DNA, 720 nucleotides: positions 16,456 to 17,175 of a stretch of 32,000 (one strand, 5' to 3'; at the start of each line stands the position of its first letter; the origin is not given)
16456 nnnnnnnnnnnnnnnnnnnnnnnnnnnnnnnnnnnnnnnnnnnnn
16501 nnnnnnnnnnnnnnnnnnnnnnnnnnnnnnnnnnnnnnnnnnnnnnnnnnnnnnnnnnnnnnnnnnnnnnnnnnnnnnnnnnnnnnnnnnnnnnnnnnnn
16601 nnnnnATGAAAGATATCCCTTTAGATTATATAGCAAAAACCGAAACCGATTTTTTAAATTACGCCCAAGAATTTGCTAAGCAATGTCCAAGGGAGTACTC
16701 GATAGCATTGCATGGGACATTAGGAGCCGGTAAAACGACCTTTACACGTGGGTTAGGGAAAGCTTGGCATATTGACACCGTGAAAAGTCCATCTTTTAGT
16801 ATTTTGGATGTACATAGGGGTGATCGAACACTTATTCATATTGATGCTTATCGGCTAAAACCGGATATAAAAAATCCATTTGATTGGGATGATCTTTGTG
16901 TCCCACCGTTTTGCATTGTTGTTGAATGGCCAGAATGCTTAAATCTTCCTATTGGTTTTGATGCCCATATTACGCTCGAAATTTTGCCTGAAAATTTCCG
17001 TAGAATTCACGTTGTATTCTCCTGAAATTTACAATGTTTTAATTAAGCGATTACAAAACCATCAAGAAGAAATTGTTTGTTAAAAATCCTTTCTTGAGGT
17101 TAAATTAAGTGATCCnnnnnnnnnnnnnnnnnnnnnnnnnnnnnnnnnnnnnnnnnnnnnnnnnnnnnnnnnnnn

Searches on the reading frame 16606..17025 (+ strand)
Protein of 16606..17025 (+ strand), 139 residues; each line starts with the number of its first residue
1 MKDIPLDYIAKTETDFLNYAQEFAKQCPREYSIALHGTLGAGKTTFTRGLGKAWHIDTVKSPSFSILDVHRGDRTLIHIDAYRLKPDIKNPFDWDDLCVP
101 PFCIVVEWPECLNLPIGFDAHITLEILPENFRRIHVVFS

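Call 63: search_protein_families(library=pfam, proteins=[window:16606-17025:+], max_evalue=0.01)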
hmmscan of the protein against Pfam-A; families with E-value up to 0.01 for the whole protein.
window:16606-17025:+ (139 aa): 2 families
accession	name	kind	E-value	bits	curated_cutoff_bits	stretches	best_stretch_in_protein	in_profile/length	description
PF02367.23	TsaE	-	5e-25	88.4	26.6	1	12-127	3-119/128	Threonylcarbamoyl adenosine biosynthesis protein TsaE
PF13238.12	AAA_18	-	0.0063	17.4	29.4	1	33-81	1-43/128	AAA domain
